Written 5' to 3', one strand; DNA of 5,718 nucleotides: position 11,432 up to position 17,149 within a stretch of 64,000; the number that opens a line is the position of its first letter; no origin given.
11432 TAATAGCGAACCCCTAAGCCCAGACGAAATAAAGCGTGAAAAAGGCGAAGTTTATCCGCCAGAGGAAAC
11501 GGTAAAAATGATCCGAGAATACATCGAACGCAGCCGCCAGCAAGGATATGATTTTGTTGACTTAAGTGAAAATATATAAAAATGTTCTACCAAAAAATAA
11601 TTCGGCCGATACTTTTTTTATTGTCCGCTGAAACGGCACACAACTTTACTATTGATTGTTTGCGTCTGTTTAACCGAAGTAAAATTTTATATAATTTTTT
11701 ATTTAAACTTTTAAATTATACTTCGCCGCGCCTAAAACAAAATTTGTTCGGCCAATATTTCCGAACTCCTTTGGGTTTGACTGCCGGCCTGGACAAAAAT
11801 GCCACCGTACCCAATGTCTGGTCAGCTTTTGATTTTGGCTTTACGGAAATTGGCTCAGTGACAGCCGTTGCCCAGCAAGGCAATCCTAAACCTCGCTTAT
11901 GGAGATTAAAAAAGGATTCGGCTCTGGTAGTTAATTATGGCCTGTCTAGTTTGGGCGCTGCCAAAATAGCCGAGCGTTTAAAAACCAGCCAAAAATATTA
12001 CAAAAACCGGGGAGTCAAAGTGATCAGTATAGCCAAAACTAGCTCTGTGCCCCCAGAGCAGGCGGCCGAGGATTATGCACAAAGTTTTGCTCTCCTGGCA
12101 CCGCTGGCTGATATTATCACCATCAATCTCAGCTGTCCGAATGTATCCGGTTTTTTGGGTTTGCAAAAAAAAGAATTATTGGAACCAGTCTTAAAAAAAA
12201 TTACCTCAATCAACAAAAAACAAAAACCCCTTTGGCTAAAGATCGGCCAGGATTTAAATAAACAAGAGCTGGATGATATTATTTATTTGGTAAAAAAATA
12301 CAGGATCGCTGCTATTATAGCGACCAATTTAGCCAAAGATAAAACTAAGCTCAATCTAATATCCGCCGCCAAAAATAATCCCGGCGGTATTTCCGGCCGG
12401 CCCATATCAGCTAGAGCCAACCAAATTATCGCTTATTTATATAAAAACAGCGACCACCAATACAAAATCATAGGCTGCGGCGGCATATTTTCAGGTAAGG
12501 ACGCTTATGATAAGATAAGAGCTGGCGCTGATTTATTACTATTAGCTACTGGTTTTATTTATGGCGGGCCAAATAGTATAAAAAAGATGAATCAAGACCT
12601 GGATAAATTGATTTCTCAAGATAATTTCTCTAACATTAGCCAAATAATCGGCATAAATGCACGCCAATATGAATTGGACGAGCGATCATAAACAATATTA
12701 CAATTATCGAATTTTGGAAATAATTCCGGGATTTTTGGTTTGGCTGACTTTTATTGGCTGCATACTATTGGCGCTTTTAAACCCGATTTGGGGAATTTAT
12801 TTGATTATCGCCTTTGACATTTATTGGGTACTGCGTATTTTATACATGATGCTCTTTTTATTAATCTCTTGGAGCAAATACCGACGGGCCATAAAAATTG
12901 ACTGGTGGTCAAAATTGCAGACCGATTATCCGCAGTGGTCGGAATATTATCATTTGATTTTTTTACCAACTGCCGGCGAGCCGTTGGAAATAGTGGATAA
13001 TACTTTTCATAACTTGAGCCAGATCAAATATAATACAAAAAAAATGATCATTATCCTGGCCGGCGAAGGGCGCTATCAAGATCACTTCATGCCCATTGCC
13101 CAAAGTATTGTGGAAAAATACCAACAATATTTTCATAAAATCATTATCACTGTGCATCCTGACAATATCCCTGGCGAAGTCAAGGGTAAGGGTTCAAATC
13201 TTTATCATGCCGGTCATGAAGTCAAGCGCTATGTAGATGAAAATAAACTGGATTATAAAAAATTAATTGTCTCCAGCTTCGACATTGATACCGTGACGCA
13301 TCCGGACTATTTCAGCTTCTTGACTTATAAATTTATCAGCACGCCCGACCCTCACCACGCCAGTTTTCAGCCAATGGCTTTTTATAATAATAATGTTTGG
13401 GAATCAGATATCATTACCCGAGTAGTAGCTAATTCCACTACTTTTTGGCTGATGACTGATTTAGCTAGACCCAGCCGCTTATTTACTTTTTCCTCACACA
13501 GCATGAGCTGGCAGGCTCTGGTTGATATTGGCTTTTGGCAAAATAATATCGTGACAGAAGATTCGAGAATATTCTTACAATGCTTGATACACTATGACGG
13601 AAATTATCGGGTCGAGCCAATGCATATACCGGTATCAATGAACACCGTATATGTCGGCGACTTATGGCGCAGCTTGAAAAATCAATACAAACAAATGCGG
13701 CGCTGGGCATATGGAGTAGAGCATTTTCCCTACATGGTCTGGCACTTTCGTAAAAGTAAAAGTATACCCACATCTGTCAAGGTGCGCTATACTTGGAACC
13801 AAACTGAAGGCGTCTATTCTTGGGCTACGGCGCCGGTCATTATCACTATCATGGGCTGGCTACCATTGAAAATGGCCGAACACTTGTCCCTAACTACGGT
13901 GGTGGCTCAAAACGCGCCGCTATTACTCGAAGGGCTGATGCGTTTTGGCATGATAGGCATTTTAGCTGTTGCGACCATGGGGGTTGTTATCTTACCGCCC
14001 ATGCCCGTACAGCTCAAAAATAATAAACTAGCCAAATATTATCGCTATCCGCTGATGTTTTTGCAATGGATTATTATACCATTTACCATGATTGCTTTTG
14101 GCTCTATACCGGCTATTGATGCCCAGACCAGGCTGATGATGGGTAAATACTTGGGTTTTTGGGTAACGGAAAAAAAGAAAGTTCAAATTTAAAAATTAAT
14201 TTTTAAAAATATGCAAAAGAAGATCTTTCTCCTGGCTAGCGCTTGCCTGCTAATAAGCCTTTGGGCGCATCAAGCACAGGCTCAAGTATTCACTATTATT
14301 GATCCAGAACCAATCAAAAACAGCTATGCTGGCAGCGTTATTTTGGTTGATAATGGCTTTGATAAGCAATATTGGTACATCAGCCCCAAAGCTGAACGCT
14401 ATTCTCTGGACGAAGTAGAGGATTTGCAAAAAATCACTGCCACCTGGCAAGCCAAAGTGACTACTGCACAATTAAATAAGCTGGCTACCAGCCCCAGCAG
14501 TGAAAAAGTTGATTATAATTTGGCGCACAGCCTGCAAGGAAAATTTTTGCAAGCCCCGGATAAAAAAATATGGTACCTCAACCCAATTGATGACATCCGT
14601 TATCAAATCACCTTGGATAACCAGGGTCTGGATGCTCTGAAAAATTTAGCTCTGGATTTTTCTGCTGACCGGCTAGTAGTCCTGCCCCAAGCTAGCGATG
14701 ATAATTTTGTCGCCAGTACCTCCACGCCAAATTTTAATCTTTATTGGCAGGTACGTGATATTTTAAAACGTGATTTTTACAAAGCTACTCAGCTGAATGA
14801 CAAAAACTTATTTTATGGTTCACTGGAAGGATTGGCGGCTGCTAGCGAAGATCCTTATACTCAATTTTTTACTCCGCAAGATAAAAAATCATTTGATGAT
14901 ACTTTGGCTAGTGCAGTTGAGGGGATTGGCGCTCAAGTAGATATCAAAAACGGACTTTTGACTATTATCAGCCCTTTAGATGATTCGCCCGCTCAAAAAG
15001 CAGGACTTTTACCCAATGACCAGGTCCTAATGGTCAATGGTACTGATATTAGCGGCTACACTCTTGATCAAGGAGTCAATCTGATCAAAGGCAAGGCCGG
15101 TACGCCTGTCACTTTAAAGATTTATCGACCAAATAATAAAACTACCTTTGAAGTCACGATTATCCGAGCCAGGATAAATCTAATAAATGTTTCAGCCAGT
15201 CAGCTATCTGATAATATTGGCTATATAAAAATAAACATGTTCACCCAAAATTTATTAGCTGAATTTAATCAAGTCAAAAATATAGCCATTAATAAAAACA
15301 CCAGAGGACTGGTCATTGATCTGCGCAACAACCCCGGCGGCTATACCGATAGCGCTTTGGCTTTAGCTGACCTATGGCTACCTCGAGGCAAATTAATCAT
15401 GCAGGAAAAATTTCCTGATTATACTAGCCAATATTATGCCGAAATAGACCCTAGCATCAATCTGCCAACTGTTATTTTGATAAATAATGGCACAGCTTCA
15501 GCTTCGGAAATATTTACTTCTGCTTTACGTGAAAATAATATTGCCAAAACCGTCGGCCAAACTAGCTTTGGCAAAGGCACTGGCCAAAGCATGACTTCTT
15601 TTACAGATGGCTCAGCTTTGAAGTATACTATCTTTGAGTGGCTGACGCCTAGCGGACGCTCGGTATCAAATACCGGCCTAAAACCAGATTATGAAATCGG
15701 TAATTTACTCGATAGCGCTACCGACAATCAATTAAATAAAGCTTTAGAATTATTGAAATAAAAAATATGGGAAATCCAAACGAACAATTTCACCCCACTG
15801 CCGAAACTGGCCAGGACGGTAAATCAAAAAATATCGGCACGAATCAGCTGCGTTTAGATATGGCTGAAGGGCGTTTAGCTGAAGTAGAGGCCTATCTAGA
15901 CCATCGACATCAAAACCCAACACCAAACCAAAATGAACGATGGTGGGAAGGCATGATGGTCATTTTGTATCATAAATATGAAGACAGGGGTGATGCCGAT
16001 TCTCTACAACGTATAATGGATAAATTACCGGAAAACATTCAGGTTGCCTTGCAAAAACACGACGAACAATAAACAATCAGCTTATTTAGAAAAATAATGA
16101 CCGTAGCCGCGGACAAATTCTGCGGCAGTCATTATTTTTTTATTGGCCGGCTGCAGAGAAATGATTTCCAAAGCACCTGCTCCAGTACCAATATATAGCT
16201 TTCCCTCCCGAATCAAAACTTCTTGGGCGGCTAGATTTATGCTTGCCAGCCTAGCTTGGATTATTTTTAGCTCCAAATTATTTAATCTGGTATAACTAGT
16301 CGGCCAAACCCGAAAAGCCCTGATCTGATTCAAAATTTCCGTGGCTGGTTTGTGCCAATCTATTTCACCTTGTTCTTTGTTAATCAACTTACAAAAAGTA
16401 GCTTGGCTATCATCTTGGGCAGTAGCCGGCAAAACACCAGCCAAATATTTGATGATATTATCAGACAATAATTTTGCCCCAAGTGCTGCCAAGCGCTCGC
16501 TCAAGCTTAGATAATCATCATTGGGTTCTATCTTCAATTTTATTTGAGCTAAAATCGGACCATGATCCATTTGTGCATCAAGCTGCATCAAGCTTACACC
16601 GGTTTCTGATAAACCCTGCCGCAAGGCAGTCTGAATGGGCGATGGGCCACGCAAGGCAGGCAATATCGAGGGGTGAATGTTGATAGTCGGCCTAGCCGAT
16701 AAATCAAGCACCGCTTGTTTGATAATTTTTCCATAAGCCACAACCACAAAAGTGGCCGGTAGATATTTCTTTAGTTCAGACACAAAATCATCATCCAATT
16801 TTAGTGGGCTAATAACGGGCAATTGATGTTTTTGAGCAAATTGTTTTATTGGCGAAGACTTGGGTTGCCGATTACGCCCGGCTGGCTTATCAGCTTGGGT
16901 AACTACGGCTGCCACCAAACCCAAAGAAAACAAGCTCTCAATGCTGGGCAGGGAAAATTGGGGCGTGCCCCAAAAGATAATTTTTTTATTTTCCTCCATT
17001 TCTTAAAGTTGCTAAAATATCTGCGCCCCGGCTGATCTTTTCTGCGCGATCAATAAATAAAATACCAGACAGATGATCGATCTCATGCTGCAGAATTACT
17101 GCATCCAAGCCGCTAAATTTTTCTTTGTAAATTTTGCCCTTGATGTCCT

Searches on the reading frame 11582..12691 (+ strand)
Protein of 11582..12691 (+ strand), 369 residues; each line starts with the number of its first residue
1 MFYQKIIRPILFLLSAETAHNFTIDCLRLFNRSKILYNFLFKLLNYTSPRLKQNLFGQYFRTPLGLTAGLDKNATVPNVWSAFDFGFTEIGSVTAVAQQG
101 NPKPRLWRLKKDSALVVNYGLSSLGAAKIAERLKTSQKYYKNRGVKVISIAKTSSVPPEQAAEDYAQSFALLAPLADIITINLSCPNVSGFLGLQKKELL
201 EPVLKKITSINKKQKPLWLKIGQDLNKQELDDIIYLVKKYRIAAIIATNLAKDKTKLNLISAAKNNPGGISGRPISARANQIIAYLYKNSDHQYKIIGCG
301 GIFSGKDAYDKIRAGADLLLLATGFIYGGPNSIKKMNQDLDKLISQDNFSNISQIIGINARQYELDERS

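Call 76: search_protein_families(library=pfam, proteins=[window:11582-12691:+], max_evalue=0.0001)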
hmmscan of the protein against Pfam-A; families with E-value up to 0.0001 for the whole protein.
window:11582-12691:+ (369 aa): 1 family
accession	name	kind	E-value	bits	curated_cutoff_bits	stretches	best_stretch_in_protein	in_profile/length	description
PF01180.27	DHO_dh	-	2.8e-66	224.1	27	1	51-343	2-290/291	Dihydroorotate dehydrogenase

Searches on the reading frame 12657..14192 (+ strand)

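Call 76: search_protein_families(library=pfam, proteins=[window:12657-14192:+], max_evalue=0.0001)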
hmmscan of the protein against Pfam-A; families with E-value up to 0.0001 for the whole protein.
window:12657-14192:+ (511 aa): 1 family
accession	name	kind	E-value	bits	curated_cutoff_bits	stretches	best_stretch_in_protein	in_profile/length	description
PF13632.12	Glyco_trans_2_3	-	2e-09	38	27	1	209-405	6-153/198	Glycosyl transferase family group 2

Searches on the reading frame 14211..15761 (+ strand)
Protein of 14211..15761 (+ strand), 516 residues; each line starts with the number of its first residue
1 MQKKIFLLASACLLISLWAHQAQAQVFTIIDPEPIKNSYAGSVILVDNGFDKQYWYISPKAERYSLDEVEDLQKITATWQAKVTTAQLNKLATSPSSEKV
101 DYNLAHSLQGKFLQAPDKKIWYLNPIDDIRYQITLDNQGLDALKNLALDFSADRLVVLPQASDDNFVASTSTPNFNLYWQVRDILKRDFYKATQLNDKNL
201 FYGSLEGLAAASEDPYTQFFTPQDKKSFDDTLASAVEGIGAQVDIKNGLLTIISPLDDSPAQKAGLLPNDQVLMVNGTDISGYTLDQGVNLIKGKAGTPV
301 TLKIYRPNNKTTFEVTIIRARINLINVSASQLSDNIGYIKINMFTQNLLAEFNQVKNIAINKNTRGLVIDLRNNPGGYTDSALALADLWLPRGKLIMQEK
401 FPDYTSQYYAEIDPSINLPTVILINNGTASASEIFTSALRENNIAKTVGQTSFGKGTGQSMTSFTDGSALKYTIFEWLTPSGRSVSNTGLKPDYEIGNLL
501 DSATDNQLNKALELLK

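Call 76: search_protein_families(library=pfam, proteins=[window:14211-15761:+], max_evalue=0.0001)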
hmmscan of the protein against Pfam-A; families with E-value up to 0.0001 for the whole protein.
window:14211-15761:+ (516 aa): 4 families
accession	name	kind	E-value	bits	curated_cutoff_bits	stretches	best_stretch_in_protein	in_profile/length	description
PF03572.23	Peptidase_S41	-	1.1e-46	158.9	24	1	335-496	1-165/165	Peptidase family S41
PF13180.12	PDZ_2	-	5.6e-12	46.2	27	1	239-317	3-80/80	PDZ domain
PF17820.7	PDZ_6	-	3.5e-11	43.1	27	1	255-306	5-54/54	PDZ domain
PF00595.29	PDZ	-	1.2e-09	38.8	23.2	1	237-304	10-80/81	PDZ domain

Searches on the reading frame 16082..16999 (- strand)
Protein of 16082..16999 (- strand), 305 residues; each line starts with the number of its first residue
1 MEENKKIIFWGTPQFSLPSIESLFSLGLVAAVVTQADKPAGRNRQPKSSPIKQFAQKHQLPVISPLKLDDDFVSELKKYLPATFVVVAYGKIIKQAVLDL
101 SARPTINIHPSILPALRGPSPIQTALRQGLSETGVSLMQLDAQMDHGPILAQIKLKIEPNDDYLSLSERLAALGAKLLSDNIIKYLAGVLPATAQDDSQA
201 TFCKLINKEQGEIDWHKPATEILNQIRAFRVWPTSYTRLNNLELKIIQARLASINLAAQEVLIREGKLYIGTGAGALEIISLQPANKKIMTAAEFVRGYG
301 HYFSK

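Call 76: search_protein_families(library=pfam, proteins=[window:16082-16999:-], max_evalue=0.0001)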
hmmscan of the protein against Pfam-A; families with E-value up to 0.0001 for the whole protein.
window:16082-16999:- (305 aa): 2 families
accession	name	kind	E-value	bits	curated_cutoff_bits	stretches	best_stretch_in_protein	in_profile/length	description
PF00551.24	Formyl_trans_N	-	8.3e-34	117.3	26.1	1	27-180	25-179/181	Formyl transferase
PF02911.23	Formyl_trans_C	-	6.2e-23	81.3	21.1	1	206-299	2-99/100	Formyl transferase, C-terminal domain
